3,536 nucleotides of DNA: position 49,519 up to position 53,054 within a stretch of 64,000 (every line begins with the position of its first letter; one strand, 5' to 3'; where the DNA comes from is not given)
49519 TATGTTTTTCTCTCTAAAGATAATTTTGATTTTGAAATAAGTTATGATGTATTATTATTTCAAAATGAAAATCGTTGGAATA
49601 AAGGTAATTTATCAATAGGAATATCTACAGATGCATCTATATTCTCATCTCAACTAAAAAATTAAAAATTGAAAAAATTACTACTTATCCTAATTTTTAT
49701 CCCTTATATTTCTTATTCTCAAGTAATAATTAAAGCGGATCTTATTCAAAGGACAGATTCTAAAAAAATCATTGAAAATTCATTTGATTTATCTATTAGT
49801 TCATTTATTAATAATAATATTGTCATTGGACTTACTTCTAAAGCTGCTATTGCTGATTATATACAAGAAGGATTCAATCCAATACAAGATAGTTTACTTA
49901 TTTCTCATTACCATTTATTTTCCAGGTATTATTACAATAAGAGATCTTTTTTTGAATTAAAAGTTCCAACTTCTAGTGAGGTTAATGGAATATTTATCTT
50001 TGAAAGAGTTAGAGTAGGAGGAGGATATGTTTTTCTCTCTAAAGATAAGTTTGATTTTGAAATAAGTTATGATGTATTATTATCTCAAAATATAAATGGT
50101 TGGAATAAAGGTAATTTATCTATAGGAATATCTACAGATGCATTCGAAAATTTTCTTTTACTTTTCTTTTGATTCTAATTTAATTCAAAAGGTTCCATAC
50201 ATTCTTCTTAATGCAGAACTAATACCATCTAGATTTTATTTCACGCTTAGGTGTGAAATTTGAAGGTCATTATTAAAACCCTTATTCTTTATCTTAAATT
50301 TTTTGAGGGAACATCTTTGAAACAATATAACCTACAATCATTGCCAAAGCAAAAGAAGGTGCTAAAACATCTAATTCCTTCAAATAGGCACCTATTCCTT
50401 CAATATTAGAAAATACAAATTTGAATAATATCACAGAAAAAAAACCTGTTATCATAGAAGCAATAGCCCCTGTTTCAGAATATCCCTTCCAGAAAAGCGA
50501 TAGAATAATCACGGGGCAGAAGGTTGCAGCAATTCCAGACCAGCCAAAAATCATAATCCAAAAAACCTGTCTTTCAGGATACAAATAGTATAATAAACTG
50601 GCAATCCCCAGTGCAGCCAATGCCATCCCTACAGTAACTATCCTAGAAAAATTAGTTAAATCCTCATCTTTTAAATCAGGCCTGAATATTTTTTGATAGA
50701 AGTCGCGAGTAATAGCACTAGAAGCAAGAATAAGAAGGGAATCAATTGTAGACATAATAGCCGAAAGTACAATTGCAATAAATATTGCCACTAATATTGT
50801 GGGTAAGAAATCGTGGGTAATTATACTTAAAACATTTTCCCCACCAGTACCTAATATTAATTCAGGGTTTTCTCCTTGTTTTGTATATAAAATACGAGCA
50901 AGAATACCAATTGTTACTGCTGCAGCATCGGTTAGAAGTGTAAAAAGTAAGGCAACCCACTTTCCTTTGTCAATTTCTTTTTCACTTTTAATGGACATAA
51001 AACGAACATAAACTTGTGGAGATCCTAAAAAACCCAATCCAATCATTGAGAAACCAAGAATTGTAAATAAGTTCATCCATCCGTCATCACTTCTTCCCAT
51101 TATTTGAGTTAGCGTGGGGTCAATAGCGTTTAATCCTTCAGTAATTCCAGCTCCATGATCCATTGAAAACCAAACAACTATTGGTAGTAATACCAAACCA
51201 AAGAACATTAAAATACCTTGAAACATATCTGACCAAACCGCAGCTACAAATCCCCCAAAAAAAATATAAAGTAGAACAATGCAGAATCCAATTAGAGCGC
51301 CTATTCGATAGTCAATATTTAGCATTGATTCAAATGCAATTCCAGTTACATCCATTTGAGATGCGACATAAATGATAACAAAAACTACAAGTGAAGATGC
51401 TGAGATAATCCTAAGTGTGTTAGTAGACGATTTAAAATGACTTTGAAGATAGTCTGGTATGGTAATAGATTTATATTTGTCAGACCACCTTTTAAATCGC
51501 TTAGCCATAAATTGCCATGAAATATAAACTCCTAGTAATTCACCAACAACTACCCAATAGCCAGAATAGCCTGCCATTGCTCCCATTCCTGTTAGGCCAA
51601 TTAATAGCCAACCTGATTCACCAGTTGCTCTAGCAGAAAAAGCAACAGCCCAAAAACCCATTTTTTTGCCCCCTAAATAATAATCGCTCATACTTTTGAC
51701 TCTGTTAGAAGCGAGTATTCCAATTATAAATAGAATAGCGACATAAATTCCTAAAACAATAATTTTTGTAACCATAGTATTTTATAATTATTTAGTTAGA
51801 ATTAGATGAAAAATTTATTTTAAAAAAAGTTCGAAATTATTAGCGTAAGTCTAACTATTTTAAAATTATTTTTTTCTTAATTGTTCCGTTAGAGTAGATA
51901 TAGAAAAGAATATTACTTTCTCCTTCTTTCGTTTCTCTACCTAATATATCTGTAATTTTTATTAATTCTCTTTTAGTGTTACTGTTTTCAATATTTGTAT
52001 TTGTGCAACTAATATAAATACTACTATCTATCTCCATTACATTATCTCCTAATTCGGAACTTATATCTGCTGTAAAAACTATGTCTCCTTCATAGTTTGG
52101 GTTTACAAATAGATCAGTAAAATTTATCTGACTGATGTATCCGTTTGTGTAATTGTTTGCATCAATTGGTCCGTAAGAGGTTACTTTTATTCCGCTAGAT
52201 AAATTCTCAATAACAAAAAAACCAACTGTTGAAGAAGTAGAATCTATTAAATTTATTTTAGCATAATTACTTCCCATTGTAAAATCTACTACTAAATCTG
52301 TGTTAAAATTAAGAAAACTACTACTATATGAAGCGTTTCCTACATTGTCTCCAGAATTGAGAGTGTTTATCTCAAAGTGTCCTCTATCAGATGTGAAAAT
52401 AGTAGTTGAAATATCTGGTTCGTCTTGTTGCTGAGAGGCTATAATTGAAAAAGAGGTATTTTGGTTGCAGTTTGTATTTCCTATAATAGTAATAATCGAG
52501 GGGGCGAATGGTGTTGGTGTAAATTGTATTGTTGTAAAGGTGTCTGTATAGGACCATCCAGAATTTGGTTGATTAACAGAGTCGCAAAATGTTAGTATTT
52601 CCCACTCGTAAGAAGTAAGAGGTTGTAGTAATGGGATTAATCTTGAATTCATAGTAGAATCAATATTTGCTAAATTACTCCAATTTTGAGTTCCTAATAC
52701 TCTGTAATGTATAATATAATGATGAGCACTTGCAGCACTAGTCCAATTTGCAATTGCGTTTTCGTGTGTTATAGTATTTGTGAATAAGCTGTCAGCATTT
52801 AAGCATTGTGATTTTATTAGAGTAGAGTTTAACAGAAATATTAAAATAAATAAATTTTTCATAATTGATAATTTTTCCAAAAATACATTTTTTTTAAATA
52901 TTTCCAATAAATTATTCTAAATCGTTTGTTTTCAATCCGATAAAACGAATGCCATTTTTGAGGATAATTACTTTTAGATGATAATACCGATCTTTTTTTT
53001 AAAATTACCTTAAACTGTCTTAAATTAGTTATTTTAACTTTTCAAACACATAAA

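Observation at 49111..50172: Tandem duplication of a small secreted beta-rich protein gene, with a junction built from the tail of the upstream adhesin gene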

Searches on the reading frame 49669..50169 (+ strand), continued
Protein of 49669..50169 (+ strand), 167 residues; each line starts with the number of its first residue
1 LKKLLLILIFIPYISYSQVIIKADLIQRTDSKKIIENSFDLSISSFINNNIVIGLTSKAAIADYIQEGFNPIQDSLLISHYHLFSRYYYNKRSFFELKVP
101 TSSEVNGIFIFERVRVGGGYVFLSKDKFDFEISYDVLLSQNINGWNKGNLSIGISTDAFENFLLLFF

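Call 55: find_related_loci(query=A6, collection=genome_contigs, flank=6000)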
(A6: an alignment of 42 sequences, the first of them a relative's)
Query A6 (200 aa) in genome_contigs; peptide patterns used: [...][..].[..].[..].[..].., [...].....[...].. (x = any residue, [..] = any of these).
72 stretches matched a pattern, but none encodes a relative of the query by tblastn (E <= 1e-3).

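Call 62: search_protein_families(library=pfam, alignment_id=A10, max_evalue=0.1)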
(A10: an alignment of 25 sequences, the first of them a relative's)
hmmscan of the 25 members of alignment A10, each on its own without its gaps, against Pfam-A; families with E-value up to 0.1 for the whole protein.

A. member 1, P0047 (204 aa): 0 families

B. families by the number of members that match (of 25 scanned): 11 families
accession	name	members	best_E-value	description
PF13505.12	OMP_b-brl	7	0.00071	Outer membrane protein beta-barrel domain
PF19089.6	DUF5777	3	0.0021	Membrane bound beta barrel domain (DUF5777)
PF01389.23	OmpA_membrane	1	0.00043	OmpA-like transmembrane domain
PF03349.22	Toluene_X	1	0.0019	Outer membrane protein transport protein (OMPP1/FadL/TodX)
PF13557.12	Phenol_MetA_deg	1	0.0045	Putative MetA-pathway of phenol degradation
PF24163.2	HCP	1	0.0059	Head completion protein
PF13609.12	Porin_4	1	0.015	Gram-negative porin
PF24653.1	Phage_OMP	1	0.038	Cyanophage outer membrane protein like beta barrel domain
PF10677.15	DUF2490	1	0.059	Protein of unknown function (DUF2490)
PF05525.19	Branch_AA_trans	1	0.085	Branched-chain amino acid transport protein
PF03895.21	YadA_anchor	1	0.096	YadA-like membrane anchor domain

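Call 66: find_encoding_contigs(protein=P0029, flank=7000, max_places=2)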
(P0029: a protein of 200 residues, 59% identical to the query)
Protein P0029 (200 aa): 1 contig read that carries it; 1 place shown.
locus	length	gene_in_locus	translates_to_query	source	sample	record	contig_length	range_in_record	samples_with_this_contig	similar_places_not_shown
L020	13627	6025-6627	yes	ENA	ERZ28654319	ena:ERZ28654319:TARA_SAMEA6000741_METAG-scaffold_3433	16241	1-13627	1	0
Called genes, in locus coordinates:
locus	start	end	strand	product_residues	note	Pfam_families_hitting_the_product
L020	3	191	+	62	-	?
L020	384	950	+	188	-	-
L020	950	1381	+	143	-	-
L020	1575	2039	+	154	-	-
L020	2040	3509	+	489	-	PF11074:DUF2779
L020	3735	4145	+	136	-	-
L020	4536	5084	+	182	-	-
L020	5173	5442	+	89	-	-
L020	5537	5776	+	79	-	-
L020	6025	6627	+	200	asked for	-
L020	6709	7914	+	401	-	PF07690:MFS_1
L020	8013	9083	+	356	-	PF00487:FA_desaturase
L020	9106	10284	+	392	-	PF00108:Thiolase_N, PF02803:Thiolase_C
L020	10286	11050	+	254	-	PF08239:SH3_3 (weak), PF18348:SH3_16, PF00877:NLPC_P60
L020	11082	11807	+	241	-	-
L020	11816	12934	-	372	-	PF04055:Radical_SAM, PF13353:Fer4_12 (weak), PF19288:CofH_C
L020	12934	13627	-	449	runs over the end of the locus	PF13688:Reprolysin_5 (weak), PF05572:Peptidase_M43, PF18962:Por_Secre_tail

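Call 72: search_protein_families(library=padloc, proteins=[window:49669-50169:+], max_evalue=0.1)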
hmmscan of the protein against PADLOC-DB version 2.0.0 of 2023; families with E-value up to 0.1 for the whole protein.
window:49669-50169:+ (167 aa): 0 families

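Call 73: search_protein_families(library=phrogs, proteins=[window:49669-50169:+], max_evalue=0.1)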
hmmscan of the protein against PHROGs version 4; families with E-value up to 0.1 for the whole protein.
window:49669-50169:+ (167 aa): 0 families

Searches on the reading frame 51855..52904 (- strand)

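Call 6: search_protein_families(library=pfam, proteins=[window:51855-52904:-], max_evalue=0.1)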
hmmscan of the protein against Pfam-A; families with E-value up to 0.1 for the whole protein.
window:51855-52904:- (349 aa): 1 family
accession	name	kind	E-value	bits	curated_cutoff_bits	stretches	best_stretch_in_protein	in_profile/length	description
PF25059.1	FN3_DSCAM-DSCAML_C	-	0.031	15.1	39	1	60-104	20-63/89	DSCAM/DSCAML C-terminal Fn3-like domain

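Call 7: search_protein_families(library=ncbifam, proteins=[window:51855-52904:-], max_evalue=0.1)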
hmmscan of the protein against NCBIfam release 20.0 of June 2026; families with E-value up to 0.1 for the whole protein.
window:51855-52904:- (349 aa): 0 families
